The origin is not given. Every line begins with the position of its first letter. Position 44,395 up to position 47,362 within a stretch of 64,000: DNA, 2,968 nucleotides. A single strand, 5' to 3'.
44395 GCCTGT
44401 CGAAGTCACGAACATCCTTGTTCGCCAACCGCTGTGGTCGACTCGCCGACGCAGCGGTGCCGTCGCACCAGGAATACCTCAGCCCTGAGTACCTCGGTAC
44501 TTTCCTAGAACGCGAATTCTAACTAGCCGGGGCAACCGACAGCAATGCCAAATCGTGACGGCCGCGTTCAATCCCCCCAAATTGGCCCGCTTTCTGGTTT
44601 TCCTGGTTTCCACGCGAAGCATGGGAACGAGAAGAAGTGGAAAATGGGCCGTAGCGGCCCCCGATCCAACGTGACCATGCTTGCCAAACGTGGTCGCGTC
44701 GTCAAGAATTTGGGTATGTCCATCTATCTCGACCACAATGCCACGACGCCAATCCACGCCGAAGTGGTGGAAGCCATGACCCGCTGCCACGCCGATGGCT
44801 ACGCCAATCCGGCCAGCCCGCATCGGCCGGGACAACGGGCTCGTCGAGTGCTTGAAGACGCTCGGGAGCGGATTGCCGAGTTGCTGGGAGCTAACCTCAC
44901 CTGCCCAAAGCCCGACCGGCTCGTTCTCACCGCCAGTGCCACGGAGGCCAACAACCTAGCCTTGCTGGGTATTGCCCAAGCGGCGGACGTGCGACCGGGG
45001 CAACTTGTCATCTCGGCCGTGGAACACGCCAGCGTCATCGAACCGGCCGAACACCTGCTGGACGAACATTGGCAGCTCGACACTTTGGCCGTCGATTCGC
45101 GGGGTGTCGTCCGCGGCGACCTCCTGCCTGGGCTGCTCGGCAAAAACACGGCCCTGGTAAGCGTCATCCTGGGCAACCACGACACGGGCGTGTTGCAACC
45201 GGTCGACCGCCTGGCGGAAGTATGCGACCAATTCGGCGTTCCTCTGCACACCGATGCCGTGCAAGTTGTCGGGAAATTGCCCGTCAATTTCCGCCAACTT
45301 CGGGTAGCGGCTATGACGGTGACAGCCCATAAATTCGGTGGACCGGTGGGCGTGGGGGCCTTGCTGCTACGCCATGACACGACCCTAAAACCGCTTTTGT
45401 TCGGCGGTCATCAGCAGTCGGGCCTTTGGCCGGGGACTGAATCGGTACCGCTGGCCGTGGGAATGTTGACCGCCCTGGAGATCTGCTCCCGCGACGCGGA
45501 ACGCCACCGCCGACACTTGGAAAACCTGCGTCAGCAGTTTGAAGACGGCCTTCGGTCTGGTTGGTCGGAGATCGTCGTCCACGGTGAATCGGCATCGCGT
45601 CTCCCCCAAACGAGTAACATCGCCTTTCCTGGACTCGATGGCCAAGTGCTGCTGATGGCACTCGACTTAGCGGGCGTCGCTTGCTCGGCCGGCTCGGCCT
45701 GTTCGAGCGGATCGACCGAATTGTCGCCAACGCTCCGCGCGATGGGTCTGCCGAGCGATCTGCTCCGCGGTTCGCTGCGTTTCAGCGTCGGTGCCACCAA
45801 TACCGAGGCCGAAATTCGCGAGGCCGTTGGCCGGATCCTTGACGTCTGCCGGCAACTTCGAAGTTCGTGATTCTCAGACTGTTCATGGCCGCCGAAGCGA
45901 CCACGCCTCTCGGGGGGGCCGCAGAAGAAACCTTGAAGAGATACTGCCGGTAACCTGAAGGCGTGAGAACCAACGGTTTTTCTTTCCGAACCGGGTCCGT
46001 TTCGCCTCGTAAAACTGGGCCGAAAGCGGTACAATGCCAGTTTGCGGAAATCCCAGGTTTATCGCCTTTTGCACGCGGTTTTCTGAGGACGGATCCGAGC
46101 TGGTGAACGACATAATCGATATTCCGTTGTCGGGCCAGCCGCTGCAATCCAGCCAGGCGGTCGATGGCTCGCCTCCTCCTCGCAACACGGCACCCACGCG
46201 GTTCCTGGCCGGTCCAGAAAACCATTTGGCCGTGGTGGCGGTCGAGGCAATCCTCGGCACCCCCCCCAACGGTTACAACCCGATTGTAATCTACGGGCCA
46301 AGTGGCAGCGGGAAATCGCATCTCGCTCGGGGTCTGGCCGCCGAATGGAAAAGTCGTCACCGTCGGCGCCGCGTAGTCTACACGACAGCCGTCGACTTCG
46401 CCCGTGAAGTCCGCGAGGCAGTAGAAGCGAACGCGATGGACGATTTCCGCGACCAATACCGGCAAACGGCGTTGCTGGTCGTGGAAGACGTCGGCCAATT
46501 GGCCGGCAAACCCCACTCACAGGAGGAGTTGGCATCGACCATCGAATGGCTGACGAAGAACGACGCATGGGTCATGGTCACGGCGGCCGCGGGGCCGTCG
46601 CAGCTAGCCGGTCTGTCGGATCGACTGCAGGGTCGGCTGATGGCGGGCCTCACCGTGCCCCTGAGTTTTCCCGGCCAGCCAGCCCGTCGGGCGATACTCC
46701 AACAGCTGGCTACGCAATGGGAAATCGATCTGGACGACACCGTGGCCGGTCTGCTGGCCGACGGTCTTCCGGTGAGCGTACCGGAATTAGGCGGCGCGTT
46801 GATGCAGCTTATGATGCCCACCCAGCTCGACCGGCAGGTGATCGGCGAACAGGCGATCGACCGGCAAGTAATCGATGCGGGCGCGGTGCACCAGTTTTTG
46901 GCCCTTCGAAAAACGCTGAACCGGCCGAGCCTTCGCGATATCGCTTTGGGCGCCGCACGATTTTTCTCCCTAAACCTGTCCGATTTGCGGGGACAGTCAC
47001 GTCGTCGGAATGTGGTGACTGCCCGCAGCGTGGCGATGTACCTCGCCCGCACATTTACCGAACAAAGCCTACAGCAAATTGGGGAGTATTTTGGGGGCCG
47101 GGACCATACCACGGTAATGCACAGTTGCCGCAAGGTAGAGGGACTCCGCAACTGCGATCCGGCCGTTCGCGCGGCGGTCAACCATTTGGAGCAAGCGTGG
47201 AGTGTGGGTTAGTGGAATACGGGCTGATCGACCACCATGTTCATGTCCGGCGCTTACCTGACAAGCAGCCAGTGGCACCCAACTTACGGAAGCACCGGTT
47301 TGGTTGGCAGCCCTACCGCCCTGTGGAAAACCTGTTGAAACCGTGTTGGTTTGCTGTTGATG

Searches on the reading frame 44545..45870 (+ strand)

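Call 69: search_protein_families(library=ncbifam, proteins=[window:44545-45870:+], max_evalue=0.00001)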
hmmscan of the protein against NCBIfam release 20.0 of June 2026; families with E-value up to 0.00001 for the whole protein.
window:44545-45870:+ (441 aa): 17 families
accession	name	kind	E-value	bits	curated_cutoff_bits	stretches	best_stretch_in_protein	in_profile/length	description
TIGR03402.1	FeS_nifS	equivalog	1.7e-105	352.9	530.75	1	60-440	1-375/379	cysteine desulfurase NifS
TIGR03235.1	DNA_S_dndA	equivalog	1.4e-89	300.9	480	1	61-414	1-352/353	cysteine desulfurase DndA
NF010611.0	PRK14012.1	equivalog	6.9e-79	265.7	548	1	57-439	4-383/406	IscS subfamily cysteine desulfurase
TIGR02006.1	IscS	equivalog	2.8e-77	260.4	643.2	1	58-439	3-379/402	IscS subfamily cysteine desulfurase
TIGR03403.1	nifS_epsilon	equivalog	3.9e-73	246.5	587.7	1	60-440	1-378/382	NifS family cysteine desulfurase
NF002806.0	PRK02948.1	subfamily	5.6e-68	229.6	304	1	60-437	2-374/381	IscS subfamily cysteine desulfurase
TIGR01977.1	am_tr_V_EF2568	hypoth_equivalog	1.9e-33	116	377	1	60-430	1-372/376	cysteine desulfurase family protein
TIGR01979.1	sufS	subfamily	2.6e-32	112.2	475.1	1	59-434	19-398/403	SufS family cysteine desulfurase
TIGR01976.1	am_tr_V_VC1184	hypoth_equivalog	1.3e-22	80.6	352.35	1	58-280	18-236/401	cysteine desulfurase-like protein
NF041166.1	f2_encap_cargo1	exception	2.3e-20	73.2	800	1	60-278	247-463/623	family 2A encapsulin nanocompartment cargo protein cysteine desulfurase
NF040779.1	Sec_lyase_SclA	exception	3e-18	65.9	525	1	60-430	1-372/378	selenocysteine lyase SclA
NF006791.0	PRK09295.1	equivalog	1.4e-14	54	661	1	60-278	25-241/406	cysteine desulfurase SufS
NF008126.0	PRK10874.1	equivalog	3.7e-13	49.4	607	1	59-278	20-237/401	cysteine desulfurase CsdA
TIGR04343.1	egtE_PLP_lyase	equivalog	1.8e-11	43.4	400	1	59-278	14-218/370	ergothioneine biosynthesis PLP-dependent enzyme EgtE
TIGR03392.1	FeS_syn_CsdA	equivalog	1.7e-10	40.6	493.6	1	59-276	17-232/398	cysteine desulfurase CsdA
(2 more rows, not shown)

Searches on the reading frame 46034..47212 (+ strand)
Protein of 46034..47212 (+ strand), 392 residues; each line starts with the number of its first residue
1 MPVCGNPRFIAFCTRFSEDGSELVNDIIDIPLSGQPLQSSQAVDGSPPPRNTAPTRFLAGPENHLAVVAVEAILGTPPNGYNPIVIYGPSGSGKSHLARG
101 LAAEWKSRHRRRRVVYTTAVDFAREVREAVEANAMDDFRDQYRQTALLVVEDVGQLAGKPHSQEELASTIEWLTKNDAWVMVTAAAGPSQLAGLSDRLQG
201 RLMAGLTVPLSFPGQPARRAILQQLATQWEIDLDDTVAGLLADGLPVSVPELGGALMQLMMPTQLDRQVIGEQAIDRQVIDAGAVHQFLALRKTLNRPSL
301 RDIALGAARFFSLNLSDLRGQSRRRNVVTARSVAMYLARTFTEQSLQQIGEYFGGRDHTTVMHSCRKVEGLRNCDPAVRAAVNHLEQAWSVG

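Call 69: search_protein_families(library=ncbifam, proteins=[window:46034-47212:+], max_evalue=0.00001)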
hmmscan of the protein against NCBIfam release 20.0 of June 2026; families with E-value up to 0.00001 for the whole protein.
window:46034-47212:+ (392 aa): 12 families
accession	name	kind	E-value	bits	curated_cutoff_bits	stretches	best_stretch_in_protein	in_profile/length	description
TIGR00362.1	DnaA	equivalog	5e-79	266.4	343.9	1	56-387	112-435/437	chromosomal replication initiator protein DnaA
NF001154.0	PRK00149.3-3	equivalog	4e-41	141.5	410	1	57-388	126-457/462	chromosomal replication initiator protein DnaA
NF009087.0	PRK12422.1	equivalog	2.2e-40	139.2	657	1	55-384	111-438/455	chromosomal replication initiator protein DnaA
TIGR03420.1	DnaA_homol_Hda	equivalog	1.8e-18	66.9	194.8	1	56-259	16-205/226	DnaA regulatory inactivator Hda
NF038214.1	IS21_help_AAA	equivalog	8.7e-13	48.5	200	1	83-183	92-190/232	IS21-like element helper ATPase IstB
NF005304.0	PRK06835.1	equivalog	2.3e-07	30.2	215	1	84-214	186-316/330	ATP-binding protein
NF004686.0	PRK06030.1-1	equivalog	3e-07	30.4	148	1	311-382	63-133/151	hypothetical protein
NF005098.0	PRK06526.1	subfamily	1.4e-06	28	296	1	82-158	110-184/266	transposase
NF004687.0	PRK06030.1-2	equivalog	4.8e-06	26.8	181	1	322-387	62-125/140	hypothetical protein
NF006505.0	PRK08939.1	equivalog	5.2e-06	26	228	0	83-155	158-228/306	primosomal protein DnaI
NF006616.1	PRK09183.1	subfamily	5.8e-06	25.8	300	1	83-157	102-175/253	IS21-like element helper ATPase IstB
NF006485.0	PRK08903.1-5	equivalog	6.6e-06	25.9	289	0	55-135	18-85/233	DnaA regulatory inactivator Hda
